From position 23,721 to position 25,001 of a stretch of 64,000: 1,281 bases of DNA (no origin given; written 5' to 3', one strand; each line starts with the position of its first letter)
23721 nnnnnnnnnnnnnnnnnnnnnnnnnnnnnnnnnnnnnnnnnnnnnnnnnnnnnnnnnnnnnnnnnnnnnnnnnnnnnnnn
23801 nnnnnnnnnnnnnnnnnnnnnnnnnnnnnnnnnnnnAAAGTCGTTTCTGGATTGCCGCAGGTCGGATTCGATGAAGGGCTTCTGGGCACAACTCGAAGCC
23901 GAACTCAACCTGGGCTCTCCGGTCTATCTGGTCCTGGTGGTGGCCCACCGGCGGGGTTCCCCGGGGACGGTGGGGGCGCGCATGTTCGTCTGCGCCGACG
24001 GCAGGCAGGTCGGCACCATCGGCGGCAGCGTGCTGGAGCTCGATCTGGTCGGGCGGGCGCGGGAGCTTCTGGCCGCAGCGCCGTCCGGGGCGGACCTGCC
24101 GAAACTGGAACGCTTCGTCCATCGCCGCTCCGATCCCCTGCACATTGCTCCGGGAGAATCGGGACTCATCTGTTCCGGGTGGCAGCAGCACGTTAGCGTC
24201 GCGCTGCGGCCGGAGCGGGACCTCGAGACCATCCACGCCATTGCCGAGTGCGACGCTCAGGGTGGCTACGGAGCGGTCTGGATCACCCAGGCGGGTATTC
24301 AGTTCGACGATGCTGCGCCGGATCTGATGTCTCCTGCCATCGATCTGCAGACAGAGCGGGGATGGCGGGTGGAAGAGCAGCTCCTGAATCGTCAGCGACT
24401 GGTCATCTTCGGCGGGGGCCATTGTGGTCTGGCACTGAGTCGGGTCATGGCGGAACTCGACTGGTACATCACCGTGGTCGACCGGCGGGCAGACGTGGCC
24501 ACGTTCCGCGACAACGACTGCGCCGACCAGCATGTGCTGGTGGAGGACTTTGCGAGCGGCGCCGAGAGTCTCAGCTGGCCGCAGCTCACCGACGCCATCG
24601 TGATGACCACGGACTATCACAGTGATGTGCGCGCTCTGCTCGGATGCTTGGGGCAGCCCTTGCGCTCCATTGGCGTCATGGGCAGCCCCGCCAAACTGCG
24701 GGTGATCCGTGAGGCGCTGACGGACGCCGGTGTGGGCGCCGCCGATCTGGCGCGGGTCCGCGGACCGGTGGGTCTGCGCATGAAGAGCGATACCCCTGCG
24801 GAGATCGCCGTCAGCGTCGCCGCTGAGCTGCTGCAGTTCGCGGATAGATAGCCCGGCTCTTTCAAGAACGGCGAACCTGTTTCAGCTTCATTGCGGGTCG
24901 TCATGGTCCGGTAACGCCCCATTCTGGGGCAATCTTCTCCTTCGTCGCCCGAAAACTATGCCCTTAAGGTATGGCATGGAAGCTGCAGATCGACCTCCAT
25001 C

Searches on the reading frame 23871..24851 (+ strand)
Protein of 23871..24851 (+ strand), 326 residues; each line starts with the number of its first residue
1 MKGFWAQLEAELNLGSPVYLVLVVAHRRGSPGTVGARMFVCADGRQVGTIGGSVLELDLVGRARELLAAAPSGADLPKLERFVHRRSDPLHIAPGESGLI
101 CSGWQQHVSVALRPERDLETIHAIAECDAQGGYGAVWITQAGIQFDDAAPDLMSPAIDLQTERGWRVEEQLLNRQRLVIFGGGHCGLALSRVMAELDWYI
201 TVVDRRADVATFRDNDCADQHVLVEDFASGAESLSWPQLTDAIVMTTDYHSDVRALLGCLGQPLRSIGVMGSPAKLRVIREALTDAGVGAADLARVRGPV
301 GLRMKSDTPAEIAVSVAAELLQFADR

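Call 7: search_protein_families(library=pfam, proteins=[window:23871-24851:+], max_evalue=0.001)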
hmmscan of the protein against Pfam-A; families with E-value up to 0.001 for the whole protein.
window:23871-24851:+ (326 aa): 2 families
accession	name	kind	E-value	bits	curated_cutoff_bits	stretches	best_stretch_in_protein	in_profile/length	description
PF13478.12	XdhC_C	-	1.5e-31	110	29.7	1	177-320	1-125/125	XdhC Rossmann domain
PF02625.21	XdhC_CoxI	-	3.3e-14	53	24.3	1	15-70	5-60/68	XdhC and CoxI family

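Call 80: search_protein_families(library=ncbifam, proteins=[window:23871-24851:+], max_evalue=1e-10)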
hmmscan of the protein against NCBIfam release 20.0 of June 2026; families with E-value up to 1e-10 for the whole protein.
window:23871-24851:+ (326 aa): 2 families
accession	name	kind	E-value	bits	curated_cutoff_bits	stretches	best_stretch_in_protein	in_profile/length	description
NF045664.1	XdhC_rel_AOR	equivalog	2.6e-41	142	350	1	161-322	181-342/346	XdhC family aldehyde oxidoreductase maturation factor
TIGR02964.1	xanthine_xdhC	equivalog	6.3e-30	104.5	161.6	1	20-321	2-246/246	xanthine dehydrogenase accessory protein XdhC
